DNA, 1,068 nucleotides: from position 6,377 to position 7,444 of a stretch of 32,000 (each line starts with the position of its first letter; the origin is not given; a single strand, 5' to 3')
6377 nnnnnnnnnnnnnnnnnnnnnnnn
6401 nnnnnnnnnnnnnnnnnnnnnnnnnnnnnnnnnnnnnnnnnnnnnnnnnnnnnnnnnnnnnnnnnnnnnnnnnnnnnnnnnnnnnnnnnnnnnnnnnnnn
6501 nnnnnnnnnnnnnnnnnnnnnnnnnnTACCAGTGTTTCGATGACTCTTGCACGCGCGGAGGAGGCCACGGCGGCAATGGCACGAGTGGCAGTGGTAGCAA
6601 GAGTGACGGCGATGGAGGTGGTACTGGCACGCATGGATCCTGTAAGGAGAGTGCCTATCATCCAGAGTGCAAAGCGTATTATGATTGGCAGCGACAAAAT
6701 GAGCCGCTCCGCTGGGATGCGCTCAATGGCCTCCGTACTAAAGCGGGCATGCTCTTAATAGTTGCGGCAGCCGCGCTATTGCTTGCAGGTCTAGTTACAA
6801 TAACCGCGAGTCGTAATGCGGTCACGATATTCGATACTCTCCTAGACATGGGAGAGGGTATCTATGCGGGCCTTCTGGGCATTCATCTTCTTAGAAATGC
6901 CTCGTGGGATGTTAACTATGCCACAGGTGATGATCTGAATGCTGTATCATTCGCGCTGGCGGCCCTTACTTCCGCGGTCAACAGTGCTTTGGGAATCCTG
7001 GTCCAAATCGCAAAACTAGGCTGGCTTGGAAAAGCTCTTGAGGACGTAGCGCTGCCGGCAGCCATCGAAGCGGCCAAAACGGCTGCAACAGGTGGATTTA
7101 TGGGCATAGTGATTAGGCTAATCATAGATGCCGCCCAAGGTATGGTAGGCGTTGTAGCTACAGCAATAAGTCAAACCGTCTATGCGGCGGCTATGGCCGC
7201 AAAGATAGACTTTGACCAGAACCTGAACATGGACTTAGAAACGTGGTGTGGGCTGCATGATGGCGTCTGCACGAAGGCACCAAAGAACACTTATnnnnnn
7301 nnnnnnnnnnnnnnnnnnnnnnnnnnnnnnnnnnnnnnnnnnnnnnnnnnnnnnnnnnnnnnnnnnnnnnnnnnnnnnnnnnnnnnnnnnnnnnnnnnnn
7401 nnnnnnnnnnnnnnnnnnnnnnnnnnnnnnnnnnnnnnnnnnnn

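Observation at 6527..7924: CT1 and CT5 define an unrecognised, strongly hydrophobic Rhs toxin-tip family paired with small polytopic membrane proteins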

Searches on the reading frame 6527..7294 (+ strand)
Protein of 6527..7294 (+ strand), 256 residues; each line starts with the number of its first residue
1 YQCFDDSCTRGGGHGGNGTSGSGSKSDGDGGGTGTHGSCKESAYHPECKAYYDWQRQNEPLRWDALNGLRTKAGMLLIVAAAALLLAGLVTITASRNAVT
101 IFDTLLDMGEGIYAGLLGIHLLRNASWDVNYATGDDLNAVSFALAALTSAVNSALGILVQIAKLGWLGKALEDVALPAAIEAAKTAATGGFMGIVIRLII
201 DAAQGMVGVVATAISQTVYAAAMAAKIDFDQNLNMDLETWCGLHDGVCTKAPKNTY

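Call 9: search_protein_families(library=pfam, proteins=[window:6527-7294:+], max_evalue=1)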
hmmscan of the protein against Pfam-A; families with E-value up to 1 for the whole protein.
window:6527-7294:+ (256 aa): 0 families

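Call 10: search_protein_families(library=ncbifam, proteins=[window:6527-7294:+], max_evalue=1)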
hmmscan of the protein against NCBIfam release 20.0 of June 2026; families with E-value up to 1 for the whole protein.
window:6527-7294:+ (256 aa): 1 family
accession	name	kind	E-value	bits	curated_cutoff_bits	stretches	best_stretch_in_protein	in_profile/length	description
NF010471.0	PRK13896.1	equivalog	0.016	14.2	693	1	183-229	95-141/433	cobyrinic acid a,c-diamide synthase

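Call 11: find_homologous_proteins(query=window:6527-7294:+, max_evalue=0.001)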
Query window:6527-7294:+ (256 aa): 5 proteins with E <= 0.001 among 8000 candidates.
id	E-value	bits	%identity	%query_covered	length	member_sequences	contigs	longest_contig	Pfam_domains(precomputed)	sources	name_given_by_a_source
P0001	1.4e-164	564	100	100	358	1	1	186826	PF25023.2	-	-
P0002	1.2e-100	354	71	86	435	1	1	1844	PF25023.2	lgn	-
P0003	6.2e-72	260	70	72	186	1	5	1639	-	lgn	-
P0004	1.6e-59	220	67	66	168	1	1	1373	-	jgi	jgi:hypothetical protein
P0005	1.2e-17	82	57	29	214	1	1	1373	-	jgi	jgi:RHS repeat-associated protein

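Call 19: find_related_loci(query=A2, collection=genome_contigs, flank=6000)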
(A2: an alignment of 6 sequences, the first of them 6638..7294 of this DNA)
Query A2 (219 aa) in genome_contigs; peptide patterns used: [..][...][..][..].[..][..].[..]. (x = any residue, [..] = any of these).
9 stretches matched a pattern, but none encodes a relative of the query by tblastn (E <= 1e-3).
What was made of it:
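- Tried and rejected: No relative found (call 19).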

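Call 20: find_encoding_contigs(protein=P0001, flank=3000, max_places=3)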
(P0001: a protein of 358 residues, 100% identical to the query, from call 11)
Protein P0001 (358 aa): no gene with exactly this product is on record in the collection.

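Call 21: find_encoding_contigs(protein=P0002, flank=5000, max_places=5)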
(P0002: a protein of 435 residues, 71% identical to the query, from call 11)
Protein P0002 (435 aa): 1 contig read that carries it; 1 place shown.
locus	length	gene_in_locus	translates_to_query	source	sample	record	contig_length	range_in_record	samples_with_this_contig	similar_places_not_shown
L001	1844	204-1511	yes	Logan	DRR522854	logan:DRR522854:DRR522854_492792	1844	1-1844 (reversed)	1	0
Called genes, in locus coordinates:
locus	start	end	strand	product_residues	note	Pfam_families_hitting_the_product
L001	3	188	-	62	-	?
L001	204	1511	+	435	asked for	PF25023:TEN_YD-shell (weak)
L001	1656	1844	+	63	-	?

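Call 22: find_encoding_contigs(protein=P0003, flank=5000, max_places=6)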
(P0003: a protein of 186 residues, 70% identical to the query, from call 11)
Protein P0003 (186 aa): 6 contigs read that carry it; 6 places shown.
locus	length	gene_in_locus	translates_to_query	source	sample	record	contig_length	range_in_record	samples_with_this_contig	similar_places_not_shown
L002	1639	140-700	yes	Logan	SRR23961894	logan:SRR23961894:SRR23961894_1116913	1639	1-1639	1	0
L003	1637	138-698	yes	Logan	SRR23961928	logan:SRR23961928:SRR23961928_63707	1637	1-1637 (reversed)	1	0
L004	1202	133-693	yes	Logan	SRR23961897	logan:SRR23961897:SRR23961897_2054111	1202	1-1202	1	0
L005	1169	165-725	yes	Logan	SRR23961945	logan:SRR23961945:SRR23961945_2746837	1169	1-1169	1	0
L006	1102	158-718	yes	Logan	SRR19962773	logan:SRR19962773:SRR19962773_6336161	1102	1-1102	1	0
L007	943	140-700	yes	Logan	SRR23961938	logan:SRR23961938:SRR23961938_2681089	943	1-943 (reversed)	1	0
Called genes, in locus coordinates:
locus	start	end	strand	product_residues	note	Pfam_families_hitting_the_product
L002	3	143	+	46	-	?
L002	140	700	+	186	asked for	-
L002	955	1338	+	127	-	-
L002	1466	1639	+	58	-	?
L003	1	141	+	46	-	?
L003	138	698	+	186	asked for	-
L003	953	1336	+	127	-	-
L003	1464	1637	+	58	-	?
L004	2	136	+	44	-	?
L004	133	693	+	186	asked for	-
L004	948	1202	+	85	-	?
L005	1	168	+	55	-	?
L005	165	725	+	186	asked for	-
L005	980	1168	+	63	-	?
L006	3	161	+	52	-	?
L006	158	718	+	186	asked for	-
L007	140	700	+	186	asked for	-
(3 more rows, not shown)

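Call 24: search_protein_representatives(alignment_id=A2)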
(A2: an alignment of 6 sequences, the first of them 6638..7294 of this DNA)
Query: 6 sequences, 435 profile positions. Proteins with E-value up to 0.001 (for the whole library): 49745; up to 1e-10: 2204; up to 1e-30: 18. The best 150 are listed.
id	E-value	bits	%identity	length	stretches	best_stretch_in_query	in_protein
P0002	1.4e-264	894.6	-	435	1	1-435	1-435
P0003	2.2e-100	353.6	-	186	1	250-435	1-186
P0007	5.4e-52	194.1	-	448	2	89-221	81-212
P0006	4.9e-45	171.2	-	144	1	250-396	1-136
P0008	1.8e-41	159.4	-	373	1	91-430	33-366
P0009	2.5e-38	149.1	-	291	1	90-239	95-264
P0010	4.8e-38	148.1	-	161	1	90-213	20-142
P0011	3.0e-37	145.5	-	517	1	91-432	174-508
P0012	3.5e-36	142.0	-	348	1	91-196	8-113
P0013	4.8e-36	141.6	-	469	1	91-427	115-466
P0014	6.7e-36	141.1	-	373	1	92-427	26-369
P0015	3.0e-35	138.9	-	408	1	90-220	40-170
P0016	3.4e-35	138.8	-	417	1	91-195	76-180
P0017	1.3e-34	136.8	-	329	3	127-212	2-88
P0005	4.8e-34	134.9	-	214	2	193-254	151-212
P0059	6.3e-26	108.2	-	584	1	87-427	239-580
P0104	1.3e-23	100.5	-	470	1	88-428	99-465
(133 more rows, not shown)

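Call 25: predict_structure(alignment_id=A2)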
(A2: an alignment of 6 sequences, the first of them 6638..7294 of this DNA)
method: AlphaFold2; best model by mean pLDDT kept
length: 219 residues; sequences in the alignment: 6
mean_pLDDT: 55.9   pTM: 0.51
mean pLDDT of the five models: 55.9, 52.5, 50.9, 45.2, 43.4
residues with pLDDT >= 90: 0; 70-90: 59; 50-70: 74; < 50: 86
segments of 3 or more residues with pLDDT < 50: 90-99, 101-174
pLDDT, mean of each block of 10 residues (from residue 1): 58 79 81 74 69 60 58 65 64 43 47 40 37 34 31 29 33 50 61 72 79 67
secondary structure, 60 per line:
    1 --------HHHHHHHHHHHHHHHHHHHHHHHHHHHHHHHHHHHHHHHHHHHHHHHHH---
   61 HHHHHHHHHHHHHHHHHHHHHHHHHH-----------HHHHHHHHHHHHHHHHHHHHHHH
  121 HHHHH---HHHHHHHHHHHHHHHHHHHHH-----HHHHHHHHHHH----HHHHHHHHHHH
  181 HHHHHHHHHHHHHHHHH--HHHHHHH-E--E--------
elements in order: H9-57 H61-86 H98-125 H129-149 H155-165 H170-197 H200-206
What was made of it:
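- Tried and rejected: The first model, built on 6 sequences, had pLDDT 56 and was too poor to use (call 25).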

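Call 30: find_homologous_proteins(query=A3, max_evalue=0.001)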
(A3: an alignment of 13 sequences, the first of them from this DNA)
Query A3 (13 sequences) (211 aa, profile of the alignment): 3 proteins with E <= 0.001 among 8000 candidates.
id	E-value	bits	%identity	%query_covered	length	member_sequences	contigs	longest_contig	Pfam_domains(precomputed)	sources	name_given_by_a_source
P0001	1.9e-61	226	100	100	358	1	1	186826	PF25023.2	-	-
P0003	1.7e-50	190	70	87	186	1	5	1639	-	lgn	-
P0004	1.8e-42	164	67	80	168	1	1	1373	-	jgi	jgi:hypothetical protein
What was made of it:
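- Tried and rejected: It added nothing (call 30).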

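Call 31: search_solved_structures(query=A3, max_evalue=10)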
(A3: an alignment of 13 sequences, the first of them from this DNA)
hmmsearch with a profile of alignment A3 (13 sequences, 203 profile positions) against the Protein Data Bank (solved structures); distinct sequences matched with E-value up to 10: 0.
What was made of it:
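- Tried and rejected: No hit at E<=10 (call 31).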

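Call 32: search_protein_families(library=pfam, alignment_id=A3, max_evalue=1)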
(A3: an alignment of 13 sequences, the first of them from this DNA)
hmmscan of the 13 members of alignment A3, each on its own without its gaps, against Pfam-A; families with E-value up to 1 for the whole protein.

A. member 1, seq(211 aa): 0 families

B. families by the number of members that match (of 13 scanned): 7 families
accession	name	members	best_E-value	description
PF01005.24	Flavi_NS2A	1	0.013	Flavivirus non-structural protein NS2A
PF20064.4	DUF6463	1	0.026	Family of unknown function (DUF6463)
PF07481.16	DUF1521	1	0.062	Domain of Unknown Function (DUF1521)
PF03073.20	TspO_MBR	1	0.063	TspO/MBR family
PF14313.11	Soyouz_module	1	0.19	N-terminal region of Paramyxovirinae phosphoprotein (P)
PF02043.22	Bac_chlorC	1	0.22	Bacteriochlorophyll C binding protein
PF23600.1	DUF7139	1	0.25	Domain of unknown function (DUF7139)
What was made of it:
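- On Tse5-CT pore-forming Rhs toxin family: The family profile found no PDB chain at E<=10 (call 31), and there was no Pfam or NCBIfam hit (calls 10, 32).
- Closest known: Tse5. Different: The family profile found nothing in PDB sequences, Pfam or NCBIfam (calls 31, 32, 10), although the Tse5-CT sequence itself was not on hand for a direct test.
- Closest known: Pore-forming colicins. Different: No member of the family hits the Pfam colicin model (calls 9, 32).
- No Pfam, NCBIfam or PDB match was found (calls 9, 10, 31, 32).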

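Call 37: fold_search(model_id=the predicted structure, library=pdb)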
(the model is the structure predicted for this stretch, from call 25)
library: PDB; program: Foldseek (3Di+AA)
matches with E <= 10: 429; with E <= 0.001: 0
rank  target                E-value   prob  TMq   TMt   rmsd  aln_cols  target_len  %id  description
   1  4nqi_D                1.8e-01  0.63  0.29  0.28  31.0       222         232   10  Structure of the N-terminal I-BAR domain (1-259) of D.Discoideum IBARa (released 2014-02-05)
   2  8f6k_B                1.9e-01  0.77  0.30  0.24  14.9       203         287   17  Cryo-EM structure of a Zinc-loaded H263A/D287A mutant of the YiiP-Fab complex (released 2023-02-08)
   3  3haj_B                2.4e-01  0.33  0.23  0.19  40.4       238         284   11  Crystal structure of human PACSIN2 F-BAR domain (p212121 lattice) (released 2009-06-16)
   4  4nqi_A                2.5e-01  0.54  0.29  0.29  31.1       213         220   11  Structure of the N-terminal I-BAR domain (1-259) of D.Discoideum IBARa (released 2014-02-05)
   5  4nqi_B                3.2e-01  0.44  0.27  0.27  30.9       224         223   11  Structure of the N-terminal I-BAR domain (1-259) of D.Discoideum IBARa (released 2014-02-05)
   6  3q0k_B                5.0e-01  0.23  0.24  0.20  40.9       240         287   10  Crystal structure of Human PACSIN 2 F-BAR (released 2012-02-15)
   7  8ceg_A                6.3e-01  0.12  0.16  0.18  30.2       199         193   13  BAR domain protein FAM92A1 essential for mitochondrial membrane remodeling (released 2024-02-21)
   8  6khi_E                7.0e-01  0.98  0.33  0.66   3.1        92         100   18  Supercomplex for cylic electron transport in cyanobacteria (released 2020-02-12)
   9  9qxu_A                7.7e-01  0.16  0.22  0.08  31.4       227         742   13  JetABC DNA loaded state monomer (open) (released 2025-10-01)
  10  8f6k_A                8.4e-01  0.23  0.24  0.20  13.5       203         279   16  Cryo-EM structure of a Zinc-loaded H263A/D287A mutant of the YiiP-Fab complex (released 2023-02-08)
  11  6nbq_E                8.9e-01  0.96  0.31  0.62   3.5        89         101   19  T.elongatus NDH (data-set 1) (released 2019-02-27)
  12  7d3u_G                8.9e-01  0.91  0.30  0.54   5.3       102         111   20  Structure of Mrp complex from Dietzia sp. DQ12-45-1b (released 2020-12-09)
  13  6hum_E                9.3e-01  0.97  0.33  0.66   2.8        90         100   17  Structure of the photosynthetic complex I from Thermosynechococcus elongatus (released 2019-01-09)
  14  4bne_B                9.8e-01  0.14  0.22  0.18  41.5       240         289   12  Pacsin2 Interacts with Membranes and Actin-Filaments (released 2014-05-14)
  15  7bom                  1.0e+00  0.38  0.26  0.32  17.8       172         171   14  Crystal structure of recombinant horse spleen apo-R52C/E56C/R59C/E63C-Fr immobilized with gold ions. (released 2021-01-27)
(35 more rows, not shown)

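Call 43: find_encoding_contigs(protein=P0007, flank=5000, max_places=3)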
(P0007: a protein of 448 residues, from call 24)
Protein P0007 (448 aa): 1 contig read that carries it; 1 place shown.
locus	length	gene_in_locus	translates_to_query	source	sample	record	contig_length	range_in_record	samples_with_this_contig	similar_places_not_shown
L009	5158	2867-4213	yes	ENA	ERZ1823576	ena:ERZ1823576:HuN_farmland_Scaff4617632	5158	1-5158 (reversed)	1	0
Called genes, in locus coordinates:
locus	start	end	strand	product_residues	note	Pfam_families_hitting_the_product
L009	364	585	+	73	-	-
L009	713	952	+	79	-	PF14407:Frankia_peptide (weak)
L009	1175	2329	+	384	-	PF25023:TEN_YD-shell (weak)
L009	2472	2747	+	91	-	-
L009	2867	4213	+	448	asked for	PF25023:TEN_YD-shell (weak)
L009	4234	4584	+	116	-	-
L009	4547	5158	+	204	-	?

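Call 44: find_encoding_contigs(protein=P0008, flank=4000, max_places=2)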
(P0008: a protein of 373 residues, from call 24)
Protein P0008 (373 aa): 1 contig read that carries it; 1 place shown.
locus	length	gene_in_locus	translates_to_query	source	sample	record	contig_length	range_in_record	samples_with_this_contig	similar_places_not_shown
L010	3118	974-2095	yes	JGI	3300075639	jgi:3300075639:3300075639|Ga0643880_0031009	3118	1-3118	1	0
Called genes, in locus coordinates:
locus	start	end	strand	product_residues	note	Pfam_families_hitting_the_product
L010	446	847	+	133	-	-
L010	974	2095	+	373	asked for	PF25023:TEN_YD-shell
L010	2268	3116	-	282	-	?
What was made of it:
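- On Rhs/YD polymorphic toxin cassette (C-terminal tip plus immunity gene): PF25023 YD-shell is precomputed for P0001 and its relatives (calls 11, 21, 44).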

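Call 45: find_encoding_contigs(protein=P0011, flank=4000, max_places=2)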
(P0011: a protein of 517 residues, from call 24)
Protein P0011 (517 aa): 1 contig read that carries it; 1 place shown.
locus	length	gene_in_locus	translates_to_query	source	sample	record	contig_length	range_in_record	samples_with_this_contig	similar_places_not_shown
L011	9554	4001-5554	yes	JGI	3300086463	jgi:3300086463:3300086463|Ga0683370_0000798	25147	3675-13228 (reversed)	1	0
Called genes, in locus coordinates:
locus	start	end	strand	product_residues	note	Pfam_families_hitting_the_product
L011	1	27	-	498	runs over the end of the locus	PF01966:HD, PF19276:HD_assoc_2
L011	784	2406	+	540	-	PF07591:PT-HINT (weak)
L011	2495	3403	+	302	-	-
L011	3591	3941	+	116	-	-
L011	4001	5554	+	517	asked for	PF25023:TEN_YD-shell (faint)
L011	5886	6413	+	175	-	-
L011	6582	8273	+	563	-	PF25023:TEN_YD-shell (faint)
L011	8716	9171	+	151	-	-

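Call 46: find_encoding_contigs(protein=P0014, flank=4000, max_places=2)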
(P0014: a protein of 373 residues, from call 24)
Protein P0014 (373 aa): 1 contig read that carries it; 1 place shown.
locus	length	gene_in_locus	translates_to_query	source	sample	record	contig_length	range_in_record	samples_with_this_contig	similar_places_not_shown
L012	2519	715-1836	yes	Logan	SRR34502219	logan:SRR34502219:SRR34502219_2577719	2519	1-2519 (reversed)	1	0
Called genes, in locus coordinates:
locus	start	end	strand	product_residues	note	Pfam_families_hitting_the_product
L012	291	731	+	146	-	-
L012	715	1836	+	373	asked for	PF25023:TEN_YD-shell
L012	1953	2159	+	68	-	-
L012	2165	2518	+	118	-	?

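Call 47: find_encoding_contigs(protein=P0059, flank=4000, max_places=2)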
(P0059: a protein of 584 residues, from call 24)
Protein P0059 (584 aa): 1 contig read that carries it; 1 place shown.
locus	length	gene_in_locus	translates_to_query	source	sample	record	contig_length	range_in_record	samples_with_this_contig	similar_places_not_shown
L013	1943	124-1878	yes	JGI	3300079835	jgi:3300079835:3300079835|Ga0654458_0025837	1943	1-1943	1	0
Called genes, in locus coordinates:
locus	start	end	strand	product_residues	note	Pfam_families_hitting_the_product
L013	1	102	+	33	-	?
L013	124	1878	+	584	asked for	-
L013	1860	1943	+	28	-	?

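Call 48: find_encoding_contigs(protein=P0104, flank=4000, max_places=2)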
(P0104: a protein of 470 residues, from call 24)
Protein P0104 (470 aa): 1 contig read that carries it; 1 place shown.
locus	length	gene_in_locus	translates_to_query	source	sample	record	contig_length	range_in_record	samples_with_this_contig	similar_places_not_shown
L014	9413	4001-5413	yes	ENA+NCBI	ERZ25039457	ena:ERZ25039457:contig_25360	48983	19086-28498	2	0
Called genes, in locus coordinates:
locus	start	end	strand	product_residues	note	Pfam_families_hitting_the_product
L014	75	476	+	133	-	-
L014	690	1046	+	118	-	-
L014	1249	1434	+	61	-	-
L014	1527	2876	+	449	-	-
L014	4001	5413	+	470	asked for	-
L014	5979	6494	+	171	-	PF25023:TEN_YD-shell (weak)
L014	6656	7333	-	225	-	PF06197:DUF998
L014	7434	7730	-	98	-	PF12840:HTH_20 (weak), PF13601:HTH_34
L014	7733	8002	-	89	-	-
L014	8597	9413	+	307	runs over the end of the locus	PF02517:Rce1-like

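Call 52: predict_structure(alignment_id=A3)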
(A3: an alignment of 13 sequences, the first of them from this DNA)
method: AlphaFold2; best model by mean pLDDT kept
length: 211 residues; sequences in the alignment: 13
mean_pLDDT: 71.8   pTM: 0.62
mean pLDDT of the five models: 71.8, 71.6, 70.0, 68.0, 65.9
residues with pLDDT >= 90: 11; 70-90: 123; 50-70: 40; < 50: 37
segments of 3 or more residues with pLDDT < 50: 122-124, 126-131, 133-160
pLDDT, mean of each block of 10 residues (from residue 1): 85 89 89 88 82 78 85 82 59 73 69 57 47 42 40 42 66 83 88 88 79 51
secondary structure, 60 per line:
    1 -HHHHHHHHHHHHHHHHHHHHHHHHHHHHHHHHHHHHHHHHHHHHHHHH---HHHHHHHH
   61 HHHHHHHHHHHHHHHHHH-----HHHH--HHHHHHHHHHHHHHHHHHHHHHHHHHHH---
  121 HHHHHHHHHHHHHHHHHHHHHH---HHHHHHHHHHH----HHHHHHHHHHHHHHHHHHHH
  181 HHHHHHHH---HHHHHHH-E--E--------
elements in order: H2-49 H53-78 H84-87 H90-117 H121-142 H146-156 H161-188 H192-198
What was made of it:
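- On CDI ionophore domain (CdiA-CT, five-helix bundle): The AF2 model is all-helical with helices of 22-48 residues (call 52).
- It is entirely helical, with helices of 22-48 residues joined by 3-5-residue loops (call 52). Residues 122-160 are below pLDDT 50 (call 52).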

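Call 56: fold_search(model_id=the predicted structure, library=pdb)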
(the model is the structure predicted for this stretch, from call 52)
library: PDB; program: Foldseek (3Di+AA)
matches with E <= 10: 459; with E <= 0.001: 0
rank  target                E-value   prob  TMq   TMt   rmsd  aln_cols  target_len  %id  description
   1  4nqi_A                1.2e-01  0.35  0.20  0.20  28.3       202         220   12  Structure of the N-terminal I-BAR domain (1-259) of D.Discoideum IBARa (released 2014-02-05)
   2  6z0c_B                2.3e-01  0.33  0.23  0.25  15.5       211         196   13  Structure of in silico modelled artificial Maquette-3 protein (released 2021-03-17)
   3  4nqi_D                2.6e-01  0.23  0.20  0.19  29.4       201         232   12  Structure of the N-terminal I-BAR domain (1-259) of D.Discoideum IBARa (released 2014-02-05)
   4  4nqi_B                2.7e-01  0.23  0.19  0.19  29.0       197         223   12  Structure of the N-terminal I-BAR domain (1-259) of D.Discoideum IBARa (released 2014-02-05)
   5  7qa8_A                3.4e-01  0.44  0.28  0.21  11.9       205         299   15  Structure of the GPCR dimer Ste2 bound to an antagonist (released 2022-03-16)
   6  4nqi_C                3.8e-01  0.18  0.19  0.18  29.1       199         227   12  Structure of the N-terminal I-BAR domain (1-259) of D.Discoideum IBARa (released 2014-02-05)
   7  3haj_B                4.2e-01  0.21  0.24  0.19  37.8       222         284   13  Crystal structure of human PACSIN2 F-BAR domain (p212121 lattice) (released 2009-06-16)
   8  6z0c_C                4.4e-01  0.18  0.22  0.23  15.8       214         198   13  Structure of in silico modelled artificial Maquette-3 protein (released 2021-03-17)
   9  8d9p                  4.8e-01  0.23  0.25  0.27  16.0       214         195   13  De Novo Photosynthetic Reaction Center Protein Equipped with Heme B and Mn(II) cations (released 2022-09-28)
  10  2x3v_A                4.8e-01  0.23  0.25  0.19  38.4       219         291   10  Structure of The F-BAR Domain of Mouse Syndapin I (released 2010-04-07)
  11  4bne_B                5.1e-01  0.18  0.24  0.19  37.3       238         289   11  Pacsin2 Interacts with Membranes and Actin-Filaments (released 2014-05-14)
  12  4bne_A                5.3e-01  0.18  0.24  0.19  37.1       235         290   11  Pacsin2 Interacts with Membranes and Actin-Filaments (released 2014-05-14)
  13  6z0c_A                5.6e-01  0.16  0.22  0.23  15.8       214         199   13  Structure of in silico modelled artificial Maquette-3 protein (released 2021-03-17)
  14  7aam_A                5.6e-01  0.11  0.17  0.14  40.0       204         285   12  Crystal structure of the F-BAR domain of PSTIPIP1 bound to the CTH domain of the phosphatase LYP (released 2022-02-23)
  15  6iko_A                6.2e-01  0.30  0.28  0.20  38.9       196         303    8  Crystal structure of mouse GAS7cb (released 2019-10-16)
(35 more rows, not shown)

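Call 76: search_protein_families(library=padloc, proteins=[window:6527-7294:+], max_evalue=0.1)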
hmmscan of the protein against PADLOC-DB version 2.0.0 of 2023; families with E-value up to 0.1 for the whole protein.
window:6527-7294:+ (256 aa): 0 families

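Call 77: search_protein_families(library=phrogs, proteins=[window:6527-7294:+], max_evalue=0.1)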
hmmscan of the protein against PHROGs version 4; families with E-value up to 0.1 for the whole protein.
window:6527-7294:+ (256 aa): 0 families
